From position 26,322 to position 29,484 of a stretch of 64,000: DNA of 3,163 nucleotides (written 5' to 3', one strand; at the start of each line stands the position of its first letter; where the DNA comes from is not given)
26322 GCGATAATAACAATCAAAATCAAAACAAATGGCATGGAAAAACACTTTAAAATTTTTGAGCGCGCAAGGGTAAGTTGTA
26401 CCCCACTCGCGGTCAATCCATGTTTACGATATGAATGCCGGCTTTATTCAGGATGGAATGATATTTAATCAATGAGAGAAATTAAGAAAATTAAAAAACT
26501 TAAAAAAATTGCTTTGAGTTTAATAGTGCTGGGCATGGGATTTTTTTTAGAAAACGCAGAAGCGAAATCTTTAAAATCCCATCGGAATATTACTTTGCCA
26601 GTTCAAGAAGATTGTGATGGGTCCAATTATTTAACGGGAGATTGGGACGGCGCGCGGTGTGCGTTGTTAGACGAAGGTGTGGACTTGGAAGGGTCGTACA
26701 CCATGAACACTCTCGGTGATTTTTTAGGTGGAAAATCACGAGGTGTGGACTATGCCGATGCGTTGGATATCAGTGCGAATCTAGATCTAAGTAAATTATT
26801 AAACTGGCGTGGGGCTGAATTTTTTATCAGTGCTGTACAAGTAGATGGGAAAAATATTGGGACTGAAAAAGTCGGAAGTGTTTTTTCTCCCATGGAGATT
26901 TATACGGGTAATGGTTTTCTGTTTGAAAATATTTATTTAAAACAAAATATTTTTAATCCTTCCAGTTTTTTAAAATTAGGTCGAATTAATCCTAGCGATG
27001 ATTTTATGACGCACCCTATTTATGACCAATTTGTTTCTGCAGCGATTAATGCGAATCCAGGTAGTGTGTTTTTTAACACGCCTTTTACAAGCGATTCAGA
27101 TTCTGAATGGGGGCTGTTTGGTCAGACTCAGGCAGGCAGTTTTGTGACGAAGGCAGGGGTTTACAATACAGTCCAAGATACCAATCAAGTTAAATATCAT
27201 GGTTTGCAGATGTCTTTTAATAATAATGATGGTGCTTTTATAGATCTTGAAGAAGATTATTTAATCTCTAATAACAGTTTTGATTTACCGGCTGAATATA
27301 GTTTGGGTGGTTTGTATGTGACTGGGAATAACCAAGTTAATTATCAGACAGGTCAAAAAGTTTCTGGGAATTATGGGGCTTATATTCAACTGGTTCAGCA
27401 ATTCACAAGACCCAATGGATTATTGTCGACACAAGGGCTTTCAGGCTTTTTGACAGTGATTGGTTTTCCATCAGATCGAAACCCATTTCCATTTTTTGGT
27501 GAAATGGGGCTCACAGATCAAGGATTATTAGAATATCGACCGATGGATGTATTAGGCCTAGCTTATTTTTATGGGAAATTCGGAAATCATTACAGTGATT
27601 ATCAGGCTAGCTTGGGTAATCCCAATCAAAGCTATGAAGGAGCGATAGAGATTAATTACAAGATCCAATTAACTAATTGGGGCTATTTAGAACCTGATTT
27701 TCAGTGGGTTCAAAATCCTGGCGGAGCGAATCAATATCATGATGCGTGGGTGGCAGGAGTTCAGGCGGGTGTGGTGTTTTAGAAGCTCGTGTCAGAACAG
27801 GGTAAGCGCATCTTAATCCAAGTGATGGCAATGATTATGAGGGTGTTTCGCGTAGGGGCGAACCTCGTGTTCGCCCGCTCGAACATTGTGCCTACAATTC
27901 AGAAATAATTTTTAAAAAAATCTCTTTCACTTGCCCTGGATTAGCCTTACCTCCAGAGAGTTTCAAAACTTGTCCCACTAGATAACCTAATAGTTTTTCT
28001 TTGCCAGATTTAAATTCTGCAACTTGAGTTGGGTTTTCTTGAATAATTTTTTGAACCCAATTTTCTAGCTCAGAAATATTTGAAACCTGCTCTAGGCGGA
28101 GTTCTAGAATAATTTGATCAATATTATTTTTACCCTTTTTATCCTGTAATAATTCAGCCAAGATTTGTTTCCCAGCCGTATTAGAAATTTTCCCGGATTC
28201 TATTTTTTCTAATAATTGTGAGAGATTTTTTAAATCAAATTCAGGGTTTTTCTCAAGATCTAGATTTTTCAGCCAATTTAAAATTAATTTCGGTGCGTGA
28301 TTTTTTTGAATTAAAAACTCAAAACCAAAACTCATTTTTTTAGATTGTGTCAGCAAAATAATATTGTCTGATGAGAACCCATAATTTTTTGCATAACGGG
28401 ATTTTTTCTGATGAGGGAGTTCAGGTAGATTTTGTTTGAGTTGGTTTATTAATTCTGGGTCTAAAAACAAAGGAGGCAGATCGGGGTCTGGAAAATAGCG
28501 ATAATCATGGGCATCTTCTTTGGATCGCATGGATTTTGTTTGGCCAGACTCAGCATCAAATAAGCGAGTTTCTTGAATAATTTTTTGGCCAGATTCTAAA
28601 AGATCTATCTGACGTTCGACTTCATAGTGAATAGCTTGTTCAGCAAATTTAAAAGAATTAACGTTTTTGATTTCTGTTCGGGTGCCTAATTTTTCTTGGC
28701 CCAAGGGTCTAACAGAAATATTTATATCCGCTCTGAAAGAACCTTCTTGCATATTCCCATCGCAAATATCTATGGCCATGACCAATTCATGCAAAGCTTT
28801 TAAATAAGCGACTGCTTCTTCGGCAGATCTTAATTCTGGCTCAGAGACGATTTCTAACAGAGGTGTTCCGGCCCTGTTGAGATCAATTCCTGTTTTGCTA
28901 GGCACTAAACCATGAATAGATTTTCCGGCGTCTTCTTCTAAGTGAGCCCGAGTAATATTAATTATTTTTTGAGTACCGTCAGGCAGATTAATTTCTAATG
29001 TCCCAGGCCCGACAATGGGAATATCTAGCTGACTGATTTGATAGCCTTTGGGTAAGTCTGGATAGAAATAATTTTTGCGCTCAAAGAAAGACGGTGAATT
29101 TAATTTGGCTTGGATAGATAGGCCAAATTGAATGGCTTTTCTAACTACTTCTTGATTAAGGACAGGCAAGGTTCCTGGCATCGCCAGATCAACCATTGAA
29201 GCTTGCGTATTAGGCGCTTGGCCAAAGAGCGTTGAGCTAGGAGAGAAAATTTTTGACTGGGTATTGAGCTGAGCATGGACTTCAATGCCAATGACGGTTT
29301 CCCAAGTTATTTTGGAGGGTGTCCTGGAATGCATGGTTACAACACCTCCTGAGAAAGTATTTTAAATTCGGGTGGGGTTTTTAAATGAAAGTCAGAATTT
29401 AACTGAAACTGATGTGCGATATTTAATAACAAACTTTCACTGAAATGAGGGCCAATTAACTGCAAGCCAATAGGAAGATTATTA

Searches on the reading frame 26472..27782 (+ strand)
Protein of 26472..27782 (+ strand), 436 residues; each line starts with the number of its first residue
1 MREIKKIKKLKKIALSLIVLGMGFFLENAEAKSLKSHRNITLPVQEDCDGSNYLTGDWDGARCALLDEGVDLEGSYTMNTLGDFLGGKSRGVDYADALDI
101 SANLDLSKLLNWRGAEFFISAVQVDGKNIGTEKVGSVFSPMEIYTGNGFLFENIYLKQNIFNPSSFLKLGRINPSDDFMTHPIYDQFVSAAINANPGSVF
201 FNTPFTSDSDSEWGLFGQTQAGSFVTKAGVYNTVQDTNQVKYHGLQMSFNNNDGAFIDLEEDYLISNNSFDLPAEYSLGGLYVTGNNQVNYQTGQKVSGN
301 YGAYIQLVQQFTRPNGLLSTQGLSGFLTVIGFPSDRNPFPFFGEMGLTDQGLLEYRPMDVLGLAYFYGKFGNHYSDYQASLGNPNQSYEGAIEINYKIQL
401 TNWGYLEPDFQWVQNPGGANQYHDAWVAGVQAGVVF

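Call 61: search_protein_families(library=pfam, proteins=[window:26472-27782:+], max_evalue=0.00001)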
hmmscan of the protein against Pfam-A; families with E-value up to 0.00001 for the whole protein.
window:26472-27782:+ (436 aa): 1 family
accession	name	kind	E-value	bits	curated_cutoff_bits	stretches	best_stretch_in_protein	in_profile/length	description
PF04966.18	OprB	-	2.3e-54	185.6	22.9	1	90-436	2-372/372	Carbohydrate-selective porin, OprB family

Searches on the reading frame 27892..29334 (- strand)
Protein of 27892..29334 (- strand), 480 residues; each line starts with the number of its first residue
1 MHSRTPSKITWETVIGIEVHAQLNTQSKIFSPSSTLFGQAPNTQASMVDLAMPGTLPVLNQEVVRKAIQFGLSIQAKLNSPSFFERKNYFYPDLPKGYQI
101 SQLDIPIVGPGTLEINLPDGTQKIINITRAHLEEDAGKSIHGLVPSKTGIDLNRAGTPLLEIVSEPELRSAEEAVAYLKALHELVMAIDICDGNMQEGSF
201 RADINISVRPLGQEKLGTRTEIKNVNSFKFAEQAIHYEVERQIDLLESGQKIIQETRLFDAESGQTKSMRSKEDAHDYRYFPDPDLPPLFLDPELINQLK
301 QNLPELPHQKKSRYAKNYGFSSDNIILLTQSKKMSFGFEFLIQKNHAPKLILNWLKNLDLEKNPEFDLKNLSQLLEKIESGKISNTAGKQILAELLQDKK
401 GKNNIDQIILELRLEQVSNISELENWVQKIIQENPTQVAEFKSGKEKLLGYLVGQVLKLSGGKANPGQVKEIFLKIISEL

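Call 27: search_protein_families(library=pfam, proteins=[window:27892-29334:-], max_evalue=1)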
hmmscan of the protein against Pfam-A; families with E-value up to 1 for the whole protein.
window:27892-29334:- (480 aa): 2 families
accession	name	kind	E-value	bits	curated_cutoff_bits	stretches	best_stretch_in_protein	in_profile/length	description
PF02934.20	GatB_N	-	2.3e-116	388.3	23.4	1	13-296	1-276/277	GatB/GatE catalytic domain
PF02637.23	GatB_Yqey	-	8.8e-29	100.7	27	1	357-476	32-147/148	GatB domain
